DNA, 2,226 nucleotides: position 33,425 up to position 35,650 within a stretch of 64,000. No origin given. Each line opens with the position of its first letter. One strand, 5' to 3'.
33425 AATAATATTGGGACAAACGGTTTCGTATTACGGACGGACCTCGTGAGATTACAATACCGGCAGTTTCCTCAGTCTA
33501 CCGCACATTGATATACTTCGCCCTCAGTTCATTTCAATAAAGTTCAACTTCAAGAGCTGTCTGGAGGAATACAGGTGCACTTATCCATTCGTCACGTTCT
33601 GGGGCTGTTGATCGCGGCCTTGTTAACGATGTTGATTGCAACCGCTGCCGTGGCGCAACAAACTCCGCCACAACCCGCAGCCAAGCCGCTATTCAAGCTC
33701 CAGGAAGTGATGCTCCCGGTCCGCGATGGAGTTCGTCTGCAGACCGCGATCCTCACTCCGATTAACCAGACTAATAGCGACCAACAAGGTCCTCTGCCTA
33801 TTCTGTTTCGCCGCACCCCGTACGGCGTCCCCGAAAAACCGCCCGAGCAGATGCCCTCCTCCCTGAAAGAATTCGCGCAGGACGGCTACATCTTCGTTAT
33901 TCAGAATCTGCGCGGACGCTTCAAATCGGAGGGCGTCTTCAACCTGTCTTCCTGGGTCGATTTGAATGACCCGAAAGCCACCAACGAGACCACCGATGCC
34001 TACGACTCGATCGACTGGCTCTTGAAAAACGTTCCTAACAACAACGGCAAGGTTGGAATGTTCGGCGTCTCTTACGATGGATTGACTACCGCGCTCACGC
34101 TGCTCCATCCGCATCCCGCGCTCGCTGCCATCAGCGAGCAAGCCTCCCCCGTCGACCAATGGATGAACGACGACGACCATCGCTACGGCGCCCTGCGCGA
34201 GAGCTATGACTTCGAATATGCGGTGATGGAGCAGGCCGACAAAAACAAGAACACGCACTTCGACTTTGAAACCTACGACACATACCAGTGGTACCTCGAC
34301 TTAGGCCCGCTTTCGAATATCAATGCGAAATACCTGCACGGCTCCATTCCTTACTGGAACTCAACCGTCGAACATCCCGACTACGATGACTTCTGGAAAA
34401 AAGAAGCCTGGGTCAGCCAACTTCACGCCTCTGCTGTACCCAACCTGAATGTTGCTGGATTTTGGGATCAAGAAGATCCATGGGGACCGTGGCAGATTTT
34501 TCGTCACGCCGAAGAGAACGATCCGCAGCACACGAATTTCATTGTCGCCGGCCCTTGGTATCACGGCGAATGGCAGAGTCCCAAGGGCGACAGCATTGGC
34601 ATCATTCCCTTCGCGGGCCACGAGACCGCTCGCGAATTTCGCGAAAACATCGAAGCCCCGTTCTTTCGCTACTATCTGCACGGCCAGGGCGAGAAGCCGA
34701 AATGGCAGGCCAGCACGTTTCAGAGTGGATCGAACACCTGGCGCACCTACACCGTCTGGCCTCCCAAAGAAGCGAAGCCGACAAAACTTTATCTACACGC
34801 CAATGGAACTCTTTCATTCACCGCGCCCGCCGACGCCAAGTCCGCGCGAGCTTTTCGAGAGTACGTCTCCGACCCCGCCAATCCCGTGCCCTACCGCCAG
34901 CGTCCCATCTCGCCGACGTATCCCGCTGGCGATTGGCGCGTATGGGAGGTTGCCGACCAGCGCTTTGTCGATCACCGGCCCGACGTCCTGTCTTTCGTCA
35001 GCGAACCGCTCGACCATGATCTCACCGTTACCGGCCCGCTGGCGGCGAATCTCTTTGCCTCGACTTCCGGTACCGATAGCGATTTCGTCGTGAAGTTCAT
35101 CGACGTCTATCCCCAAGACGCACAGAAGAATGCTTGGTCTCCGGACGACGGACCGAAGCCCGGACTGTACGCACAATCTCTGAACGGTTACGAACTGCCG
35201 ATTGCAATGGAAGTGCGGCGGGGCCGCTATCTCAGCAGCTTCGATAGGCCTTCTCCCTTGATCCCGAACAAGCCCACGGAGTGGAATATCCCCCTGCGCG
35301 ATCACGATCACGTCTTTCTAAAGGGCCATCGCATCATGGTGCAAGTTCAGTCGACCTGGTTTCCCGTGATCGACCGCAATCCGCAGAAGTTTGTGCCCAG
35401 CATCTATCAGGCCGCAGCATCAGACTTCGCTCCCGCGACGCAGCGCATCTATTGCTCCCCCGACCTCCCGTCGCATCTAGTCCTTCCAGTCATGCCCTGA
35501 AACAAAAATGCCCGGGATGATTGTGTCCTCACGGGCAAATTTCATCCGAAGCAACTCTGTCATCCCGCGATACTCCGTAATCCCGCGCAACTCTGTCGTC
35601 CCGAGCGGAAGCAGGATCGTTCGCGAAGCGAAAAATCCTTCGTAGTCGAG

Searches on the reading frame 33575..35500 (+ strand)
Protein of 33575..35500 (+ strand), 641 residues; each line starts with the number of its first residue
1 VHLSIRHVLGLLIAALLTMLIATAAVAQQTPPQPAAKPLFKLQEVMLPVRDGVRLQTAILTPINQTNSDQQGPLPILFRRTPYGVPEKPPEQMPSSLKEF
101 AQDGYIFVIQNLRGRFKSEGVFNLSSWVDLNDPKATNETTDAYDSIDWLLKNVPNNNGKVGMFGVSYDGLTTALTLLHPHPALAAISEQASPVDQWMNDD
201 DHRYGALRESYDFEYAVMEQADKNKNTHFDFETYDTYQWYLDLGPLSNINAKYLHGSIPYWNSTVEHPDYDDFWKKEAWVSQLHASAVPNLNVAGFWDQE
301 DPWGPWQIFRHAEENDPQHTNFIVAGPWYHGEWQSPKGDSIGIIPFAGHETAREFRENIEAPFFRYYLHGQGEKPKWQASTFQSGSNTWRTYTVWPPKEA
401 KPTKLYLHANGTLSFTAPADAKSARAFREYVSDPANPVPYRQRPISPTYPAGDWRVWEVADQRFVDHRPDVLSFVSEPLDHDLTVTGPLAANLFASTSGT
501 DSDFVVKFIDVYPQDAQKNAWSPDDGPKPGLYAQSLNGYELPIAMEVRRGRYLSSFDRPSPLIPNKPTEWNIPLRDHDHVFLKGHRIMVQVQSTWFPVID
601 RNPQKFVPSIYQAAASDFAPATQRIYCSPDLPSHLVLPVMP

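Call 79: search_protein_families(library=pfam, proteins=[window:33575-35500:+], max_evalue=0.00001)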
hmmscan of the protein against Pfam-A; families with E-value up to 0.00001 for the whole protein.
window:33575-35500:+ (641 aa): 2 families
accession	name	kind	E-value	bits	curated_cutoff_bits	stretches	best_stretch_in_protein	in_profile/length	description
PF02129.25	Peptidase_S15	-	3.6e-51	174.8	23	1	51-331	1-261/262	X-Pro dipeptidyl-peptidase (S15 family)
PF08530.16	PepX_C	-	2.7e-27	96.5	22.5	1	374-635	19-216/217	X-Pro dipeptidyl-peptidase C-terminal non-catalytic domain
